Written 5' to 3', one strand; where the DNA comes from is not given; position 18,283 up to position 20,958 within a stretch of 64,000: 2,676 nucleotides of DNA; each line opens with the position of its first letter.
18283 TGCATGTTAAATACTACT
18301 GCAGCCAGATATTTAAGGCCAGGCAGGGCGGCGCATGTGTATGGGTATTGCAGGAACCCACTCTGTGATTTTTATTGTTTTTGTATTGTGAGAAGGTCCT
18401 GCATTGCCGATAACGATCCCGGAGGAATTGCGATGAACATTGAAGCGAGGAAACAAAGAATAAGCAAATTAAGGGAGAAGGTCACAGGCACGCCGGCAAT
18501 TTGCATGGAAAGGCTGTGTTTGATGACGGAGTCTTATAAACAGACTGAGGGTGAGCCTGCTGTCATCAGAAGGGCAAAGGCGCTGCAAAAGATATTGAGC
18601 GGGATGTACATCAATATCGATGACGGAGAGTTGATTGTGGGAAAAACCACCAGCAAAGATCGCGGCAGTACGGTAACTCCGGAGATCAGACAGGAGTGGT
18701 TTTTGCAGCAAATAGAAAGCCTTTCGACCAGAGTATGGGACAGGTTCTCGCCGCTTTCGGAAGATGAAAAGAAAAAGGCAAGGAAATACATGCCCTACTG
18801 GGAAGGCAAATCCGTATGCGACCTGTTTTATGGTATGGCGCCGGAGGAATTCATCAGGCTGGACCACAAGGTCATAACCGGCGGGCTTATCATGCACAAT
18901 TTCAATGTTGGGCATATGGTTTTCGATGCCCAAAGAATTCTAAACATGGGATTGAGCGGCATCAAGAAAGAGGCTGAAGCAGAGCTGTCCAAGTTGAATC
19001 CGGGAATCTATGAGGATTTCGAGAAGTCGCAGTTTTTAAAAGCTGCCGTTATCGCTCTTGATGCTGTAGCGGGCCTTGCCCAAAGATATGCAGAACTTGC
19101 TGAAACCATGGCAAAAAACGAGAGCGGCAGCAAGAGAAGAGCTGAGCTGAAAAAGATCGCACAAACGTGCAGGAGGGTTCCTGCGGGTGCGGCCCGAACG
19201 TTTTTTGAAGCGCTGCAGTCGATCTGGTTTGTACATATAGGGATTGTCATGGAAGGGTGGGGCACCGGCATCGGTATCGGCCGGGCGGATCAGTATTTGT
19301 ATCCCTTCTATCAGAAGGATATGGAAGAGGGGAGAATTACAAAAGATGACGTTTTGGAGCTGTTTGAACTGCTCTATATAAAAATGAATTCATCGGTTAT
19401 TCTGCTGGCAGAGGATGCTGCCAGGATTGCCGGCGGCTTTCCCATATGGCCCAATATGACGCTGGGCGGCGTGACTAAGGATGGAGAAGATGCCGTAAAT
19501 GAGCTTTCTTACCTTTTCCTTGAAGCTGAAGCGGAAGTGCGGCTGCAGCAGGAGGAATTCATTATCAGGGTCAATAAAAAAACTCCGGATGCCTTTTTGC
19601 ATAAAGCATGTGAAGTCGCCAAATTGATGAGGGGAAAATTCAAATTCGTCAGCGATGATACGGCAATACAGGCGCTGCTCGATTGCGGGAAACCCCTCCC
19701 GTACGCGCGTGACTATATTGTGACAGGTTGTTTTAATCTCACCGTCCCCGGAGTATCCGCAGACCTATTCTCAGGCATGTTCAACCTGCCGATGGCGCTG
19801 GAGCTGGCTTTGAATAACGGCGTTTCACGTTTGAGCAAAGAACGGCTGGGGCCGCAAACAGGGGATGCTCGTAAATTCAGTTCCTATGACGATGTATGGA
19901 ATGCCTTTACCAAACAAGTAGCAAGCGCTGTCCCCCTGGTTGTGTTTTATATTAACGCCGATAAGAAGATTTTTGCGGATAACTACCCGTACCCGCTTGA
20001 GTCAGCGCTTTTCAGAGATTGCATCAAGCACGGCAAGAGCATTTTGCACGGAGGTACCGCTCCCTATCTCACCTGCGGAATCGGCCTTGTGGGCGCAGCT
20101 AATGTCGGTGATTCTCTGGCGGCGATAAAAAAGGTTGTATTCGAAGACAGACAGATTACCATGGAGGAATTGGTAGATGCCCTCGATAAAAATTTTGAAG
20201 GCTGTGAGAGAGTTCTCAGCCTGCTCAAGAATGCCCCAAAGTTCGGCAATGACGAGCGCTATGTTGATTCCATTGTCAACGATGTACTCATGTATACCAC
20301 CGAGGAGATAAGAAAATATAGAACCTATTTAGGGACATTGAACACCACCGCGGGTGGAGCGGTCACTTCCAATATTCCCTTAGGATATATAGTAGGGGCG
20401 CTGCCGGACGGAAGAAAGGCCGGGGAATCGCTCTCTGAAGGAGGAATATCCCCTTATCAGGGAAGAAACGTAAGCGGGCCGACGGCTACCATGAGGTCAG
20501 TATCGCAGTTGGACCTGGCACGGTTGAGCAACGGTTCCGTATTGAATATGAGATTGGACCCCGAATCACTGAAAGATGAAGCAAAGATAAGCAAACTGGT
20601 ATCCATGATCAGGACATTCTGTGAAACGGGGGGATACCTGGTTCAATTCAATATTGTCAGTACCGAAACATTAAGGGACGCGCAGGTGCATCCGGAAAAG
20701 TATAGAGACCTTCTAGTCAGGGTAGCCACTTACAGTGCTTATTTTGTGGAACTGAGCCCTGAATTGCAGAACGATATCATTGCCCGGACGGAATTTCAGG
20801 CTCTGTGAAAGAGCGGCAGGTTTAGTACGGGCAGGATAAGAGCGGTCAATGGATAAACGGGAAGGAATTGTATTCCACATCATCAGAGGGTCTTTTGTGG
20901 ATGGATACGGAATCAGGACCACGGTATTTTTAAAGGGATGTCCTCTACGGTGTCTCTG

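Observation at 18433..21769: Glycyl-radical-enzyme homologue with Thr at the radical-Gly position and Asn at the Cys-loop Glu, next to an apparently intact activase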

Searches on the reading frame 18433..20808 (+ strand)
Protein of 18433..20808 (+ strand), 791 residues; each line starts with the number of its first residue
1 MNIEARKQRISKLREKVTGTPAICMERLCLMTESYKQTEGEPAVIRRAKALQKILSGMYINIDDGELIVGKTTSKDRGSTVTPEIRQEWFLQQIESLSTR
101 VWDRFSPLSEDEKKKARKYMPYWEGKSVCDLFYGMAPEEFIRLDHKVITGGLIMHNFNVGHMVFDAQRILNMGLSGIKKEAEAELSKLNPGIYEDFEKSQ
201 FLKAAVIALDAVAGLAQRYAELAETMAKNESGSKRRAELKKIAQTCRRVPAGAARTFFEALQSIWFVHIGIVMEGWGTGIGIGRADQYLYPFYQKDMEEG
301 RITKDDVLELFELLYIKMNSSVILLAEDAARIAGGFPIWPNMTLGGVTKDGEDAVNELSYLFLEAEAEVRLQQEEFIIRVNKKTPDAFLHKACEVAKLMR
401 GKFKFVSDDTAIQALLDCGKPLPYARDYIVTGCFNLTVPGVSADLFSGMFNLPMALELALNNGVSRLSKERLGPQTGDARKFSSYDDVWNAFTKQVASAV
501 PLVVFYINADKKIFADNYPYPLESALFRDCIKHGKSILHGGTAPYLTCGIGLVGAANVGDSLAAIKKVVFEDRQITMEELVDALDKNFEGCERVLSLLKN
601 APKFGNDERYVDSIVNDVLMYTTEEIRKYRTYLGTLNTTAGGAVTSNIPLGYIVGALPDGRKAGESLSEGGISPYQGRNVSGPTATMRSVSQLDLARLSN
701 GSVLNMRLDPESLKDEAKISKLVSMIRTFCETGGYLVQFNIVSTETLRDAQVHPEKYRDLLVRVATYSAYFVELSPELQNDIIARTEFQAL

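Call 3: search_protein_families(library=pfam, proteins=[window:18433-20808:+])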
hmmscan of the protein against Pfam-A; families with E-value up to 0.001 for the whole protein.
window:18433-20808:+ (791 aa): 2 families
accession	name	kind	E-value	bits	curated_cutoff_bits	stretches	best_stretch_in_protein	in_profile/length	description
PF02901.20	PFL-like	-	3.1e-190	634.5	24.3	1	8-651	3-647/647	Pyruvate formate lyase-like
PF01228.26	Gly_radical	-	2.8e-29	102.2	22.2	1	670-772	3-106/106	Glycine radical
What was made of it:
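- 18433..20808 (+): Threonyl radical enzyme (TRE), 791 aa, PFL2-type GRE fold. Pfam PFL-like plus Gly_radical (call 3).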

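Call 4: search_solved_structures(query=window:18433-20808:+, show_alignments=3)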
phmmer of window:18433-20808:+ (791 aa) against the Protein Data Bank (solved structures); distinct sequences matched with E-value up to 0.001: 37.
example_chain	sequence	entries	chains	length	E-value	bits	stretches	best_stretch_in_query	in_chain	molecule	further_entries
1r8w_A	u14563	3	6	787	1.1e-163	549.5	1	6-788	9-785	glycerol dehydratase | B12-independent glycerol dehydratase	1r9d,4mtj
9f3w_A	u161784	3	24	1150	1.1e-161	542.8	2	8-788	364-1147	Choline trimethylamine-lyase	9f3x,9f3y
5i2a_A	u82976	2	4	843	1.7e-149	502.5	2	6-588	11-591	Diol-dehydratase | Diol dehydratase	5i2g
9rco_A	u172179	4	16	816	5.8e-147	494.1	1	9-789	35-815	Glycyl radical protein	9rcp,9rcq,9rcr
8iof_A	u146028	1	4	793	1.7e-145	489.3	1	9-789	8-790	Benzylsuccinate synthase alpha subunit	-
8yjo_A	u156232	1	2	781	7e-145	487.2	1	8-789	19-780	Probable dehydratase PflD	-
8id1_A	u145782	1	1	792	7.8e-145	487.1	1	8-787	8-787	Formate C-acetyltransferase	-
5ymr_B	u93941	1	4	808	4.7e-143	481.2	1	7-787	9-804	Formate acetyltransferase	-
8id0_A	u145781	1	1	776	2.9e-141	475.3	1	22-789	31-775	formate C-acetyltransferase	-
5a0u_A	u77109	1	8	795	1.7e-139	469.4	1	8-788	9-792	CHOLINE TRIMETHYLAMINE LYASE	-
6vxc_A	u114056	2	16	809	1.9e-139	469.3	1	8-787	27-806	Trans-4-hydroxy-L-proline dehydratase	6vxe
5a0z_A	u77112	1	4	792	1.9e-139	469.3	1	8-788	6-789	CHOLINE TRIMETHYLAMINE LYASE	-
7kq3_A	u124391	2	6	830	3.9e-139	468.2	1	8-787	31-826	Isethionate sulfite-lyase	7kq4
5fay_A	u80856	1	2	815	3.2e-136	458.6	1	11-788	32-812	Choline trimethylamine-lyase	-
9ht9_A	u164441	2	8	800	4.1e-136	458.3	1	11-788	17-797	Choline trimethylamine-lyase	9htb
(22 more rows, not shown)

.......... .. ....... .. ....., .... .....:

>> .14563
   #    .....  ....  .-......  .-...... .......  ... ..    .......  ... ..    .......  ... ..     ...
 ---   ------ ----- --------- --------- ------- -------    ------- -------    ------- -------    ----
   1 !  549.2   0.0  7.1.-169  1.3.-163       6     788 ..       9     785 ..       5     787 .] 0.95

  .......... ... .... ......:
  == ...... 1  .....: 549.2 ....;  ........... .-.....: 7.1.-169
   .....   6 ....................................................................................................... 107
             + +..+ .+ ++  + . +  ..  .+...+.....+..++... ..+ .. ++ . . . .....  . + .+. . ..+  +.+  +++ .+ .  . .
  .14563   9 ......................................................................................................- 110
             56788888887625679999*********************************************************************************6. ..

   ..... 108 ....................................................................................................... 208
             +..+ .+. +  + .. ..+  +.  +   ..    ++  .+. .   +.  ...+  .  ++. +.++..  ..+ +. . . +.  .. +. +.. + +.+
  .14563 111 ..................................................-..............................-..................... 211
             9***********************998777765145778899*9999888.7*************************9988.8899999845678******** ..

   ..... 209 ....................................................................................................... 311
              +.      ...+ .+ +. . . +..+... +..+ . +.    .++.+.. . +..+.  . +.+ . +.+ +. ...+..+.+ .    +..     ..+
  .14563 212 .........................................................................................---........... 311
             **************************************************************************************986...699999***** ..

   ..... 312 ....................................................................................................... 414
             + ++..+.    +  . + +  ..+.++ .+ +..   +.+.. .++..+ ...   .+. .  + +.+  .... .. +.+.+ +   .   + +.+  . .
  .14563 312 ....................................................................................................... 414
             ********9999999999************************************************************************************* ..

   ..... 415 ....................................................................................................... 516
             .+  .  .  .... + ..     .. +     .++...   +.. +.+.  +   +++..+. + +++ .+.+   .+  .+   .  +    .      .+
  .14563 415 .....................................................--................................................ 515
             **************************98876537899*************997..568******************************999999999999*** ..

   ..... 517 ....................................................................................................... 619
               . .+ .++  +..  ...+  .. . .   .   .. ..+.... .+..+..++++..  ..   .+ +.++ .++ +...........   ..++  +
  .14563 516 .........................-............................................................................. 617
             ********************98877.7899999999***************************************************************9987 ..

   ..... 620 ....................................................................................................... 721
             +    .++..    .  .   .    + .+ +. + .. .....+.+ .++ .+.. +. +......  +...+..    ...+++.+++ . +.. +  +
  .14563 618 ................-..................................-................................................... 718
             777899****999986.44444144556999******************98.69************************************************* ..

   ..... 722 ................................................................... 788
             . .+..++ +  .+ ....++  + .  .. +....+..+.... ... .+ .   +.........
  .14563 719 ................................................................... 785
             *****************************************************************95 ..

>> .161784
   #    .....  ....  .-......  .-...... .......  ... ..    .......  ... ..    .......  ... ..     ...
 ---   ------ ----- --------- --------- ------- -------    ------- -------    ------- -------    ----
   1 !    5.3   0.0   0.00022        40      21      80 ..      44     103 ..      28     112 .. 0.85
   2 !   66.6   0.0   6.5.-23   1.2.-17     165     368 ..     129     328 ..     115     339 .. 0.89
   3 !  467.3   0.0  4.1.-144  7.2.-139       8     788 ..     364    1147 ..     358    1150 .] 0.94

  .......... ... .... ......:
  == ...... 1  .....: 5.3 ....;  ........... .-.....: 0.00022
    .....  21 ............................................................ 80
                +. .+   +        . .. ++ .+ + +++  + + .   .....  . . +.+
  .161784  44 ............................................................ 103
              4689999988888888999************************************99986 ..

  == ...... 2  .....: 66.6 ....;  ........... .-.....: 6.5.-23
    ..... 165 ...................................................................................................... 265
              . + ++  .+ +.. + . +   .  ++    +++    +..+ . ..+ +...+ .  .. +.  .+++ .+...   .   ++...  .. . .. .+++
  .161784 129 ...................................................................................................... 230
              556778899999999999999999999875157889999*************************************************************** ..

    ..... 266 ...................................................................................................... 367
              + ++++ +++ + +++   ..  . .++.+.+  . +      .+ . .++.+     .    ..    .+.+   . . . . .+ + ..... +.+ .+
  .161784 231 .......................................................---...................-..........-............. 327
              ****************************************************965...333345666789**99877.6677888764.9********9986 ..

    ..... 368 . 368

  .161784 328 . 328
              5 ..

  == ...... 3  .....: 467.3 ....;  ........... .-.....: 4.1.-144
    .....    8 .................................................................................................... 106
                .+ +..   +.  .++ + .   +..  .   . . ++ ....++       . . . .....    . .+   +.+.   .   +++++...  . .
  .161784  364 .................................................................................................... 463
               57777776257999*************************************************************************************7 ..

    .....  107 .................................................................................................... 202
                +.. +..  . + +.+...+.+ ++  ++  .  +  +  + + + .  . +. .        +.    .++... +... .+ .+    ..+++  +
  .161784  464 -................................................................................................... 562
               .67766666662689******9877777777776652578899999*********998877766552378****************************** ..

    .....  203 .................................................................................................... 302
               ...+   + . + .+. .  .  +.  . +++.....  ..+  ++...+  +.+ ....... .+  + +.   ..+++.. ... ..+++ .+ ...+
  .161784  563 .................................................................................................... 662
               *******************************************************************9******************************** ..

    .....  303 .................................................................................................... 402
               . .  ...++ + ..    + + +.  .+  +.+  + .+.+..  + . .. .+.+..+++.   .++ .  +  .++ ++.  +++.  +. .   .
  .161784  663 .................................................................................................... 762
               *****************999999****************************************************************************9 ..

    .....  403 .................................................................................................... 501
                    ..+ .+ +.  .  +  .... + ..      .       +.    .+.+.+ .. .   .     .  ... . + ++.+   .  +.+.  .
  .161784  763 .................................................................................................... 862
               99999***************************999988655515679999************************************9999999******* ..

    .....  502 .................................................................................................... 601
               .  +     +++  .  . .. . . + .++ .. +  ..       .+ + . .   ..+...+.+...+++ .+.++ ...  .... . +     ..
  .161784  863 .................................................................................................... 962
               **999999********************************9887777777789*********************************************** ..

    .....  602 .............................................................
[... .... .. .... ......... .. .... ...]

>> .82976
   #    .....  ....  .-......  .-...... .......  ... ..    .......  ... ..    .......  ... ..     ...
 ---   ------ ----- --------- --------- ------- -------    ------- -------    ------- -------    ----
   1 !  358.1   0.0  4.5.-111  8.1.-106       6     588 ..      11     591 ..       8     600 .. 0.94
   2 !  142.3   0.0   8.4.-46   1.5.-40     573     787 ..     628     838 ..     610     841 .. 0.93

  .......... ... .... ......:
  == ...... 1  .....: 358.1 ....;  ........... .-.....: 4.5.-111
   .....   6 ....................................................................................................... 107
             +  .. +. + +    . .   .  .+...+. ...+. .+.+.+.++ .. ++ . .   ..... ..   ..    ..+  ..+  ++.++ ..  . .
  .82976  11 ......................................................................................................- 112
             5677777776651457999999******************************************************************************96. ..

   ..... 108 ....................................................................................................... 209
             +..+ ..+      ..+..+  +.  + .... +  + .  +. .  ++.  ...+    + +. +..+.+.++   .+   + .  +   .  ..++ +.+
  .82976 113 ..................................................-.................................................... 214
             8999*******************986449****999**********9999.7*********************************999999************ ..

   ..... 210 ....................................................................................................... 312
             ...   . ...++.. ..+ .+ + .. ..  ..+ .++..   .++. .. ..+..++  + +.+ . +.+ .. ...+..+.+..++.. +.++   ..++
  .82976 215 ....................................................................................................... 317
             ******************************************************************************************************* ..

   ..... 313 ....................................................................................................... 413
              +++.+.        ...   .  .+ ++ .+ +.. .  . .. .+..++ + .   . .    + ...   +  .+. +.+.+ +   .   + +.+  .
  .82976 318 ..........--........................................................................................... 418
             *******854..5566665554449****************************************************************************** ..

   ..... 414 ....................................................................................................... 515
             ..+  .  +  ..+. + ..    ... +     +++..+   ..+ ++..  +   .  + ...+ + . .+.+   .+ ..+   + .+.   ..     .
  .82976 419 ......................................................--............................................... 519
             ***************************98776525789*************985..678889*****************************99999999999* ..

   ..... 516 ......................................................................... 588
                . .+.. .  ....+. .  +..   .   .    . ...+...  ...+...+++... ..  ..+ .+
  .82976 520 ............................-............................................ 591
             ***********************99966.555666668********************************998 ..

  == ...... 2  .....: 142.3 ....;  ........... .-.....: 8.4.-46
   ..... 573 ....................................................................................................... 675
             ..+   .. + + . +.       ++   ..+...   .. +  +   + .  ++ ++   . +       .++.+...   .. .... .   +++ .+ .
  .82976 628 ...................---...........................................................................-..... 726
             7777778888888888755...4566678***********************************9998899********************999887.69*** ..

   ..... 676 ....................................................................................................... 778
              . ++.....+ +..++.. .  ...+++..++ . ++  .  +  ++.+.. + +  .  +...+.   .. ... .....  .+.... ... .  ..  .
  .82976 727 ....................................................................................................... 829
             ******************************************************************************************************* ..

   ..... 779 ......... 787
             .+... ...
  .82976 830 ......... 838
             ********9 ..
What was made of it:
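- On GRE 1,2-eliminases (GDH, PD, CutC, HypD, IslA, HpsG): Cys-Phe-Asn (call 4).
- Both the radical Gly and the general-base Glu of the nearest characterised enzymes are replaced (call 4). Most glycerol-dehydratase substrate contacts are changed (call 4 alignment).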

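Call 5: find_homologous_proteins(query=window:18433-20808:+, max_evalue=1e-50)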
Query window:18433-20808:+ (791 aa): 4673 proteins with E <= 1e-50 among 8000 candidates; the best 120 are listed.
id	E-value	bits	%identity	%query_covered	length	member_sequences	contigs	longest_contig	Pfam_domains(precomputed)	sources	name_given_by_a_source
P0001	0.0e+0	1088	60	99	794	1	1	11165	PF02901.21,PF01228.27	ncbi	-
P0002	0.0e+0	1081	60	99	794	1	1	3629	PF02901.21,PF01228.27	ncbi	-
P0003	0.0e+0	1079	61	99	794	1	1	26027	PF02901.21,PF01228.27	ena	-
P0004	0.0e+0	1074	61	97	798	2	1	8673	PF02901.21,PF01228.27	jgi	-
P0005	0.0e+0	1071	59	99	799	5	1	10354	PF02901.21,PF01228.27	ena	-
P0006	0.0e+0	1070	60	99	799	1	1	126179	PF02901.21,PF01228.27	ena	-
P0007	0.0e+0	1062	60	99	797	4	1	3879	PF02901.21,PF01228.27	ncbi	-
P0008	0.0e+0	1062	60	99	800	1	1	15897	PF02901.21,PF01228.27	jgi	jgi:pyruvate formate-lyase/glycerol dehydratase family glycyl radical enzyme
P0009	0.0e+0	1060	60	99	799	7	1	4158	PF02901.21,PF01228.27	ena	-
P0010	0.0e+0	1059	60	99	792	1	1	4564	PF02901.21,PF01228.27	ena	-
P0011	0.0e+0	1058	60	99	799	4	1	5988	PF02901.21,PF01228.27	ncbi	-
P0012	0.0e+0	1058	60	99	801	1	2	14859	PF02901.21,PF01228.27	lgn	-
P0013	0.0e+0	1057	60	99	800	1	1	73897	PF02901.21,PF01228.27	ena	-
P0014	0.0e+0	1057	59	99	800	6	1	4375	PF02901.21,PF01228.27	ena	-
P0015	0.0e+0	1056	59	99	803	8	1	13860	PF02901.21,PF01228.27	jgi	jgi:pyruvate formate-lyase/glycerol dehydratase family glycyl radical enzyme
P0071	6.3e-292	988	56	99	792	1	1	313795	PF02901.21,PF01228.27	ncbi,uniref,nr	ncbi:glycyl radical protein [Moorella sulfitireducens]|uniref:glycyl radical protein n=1 Tax=Neomoor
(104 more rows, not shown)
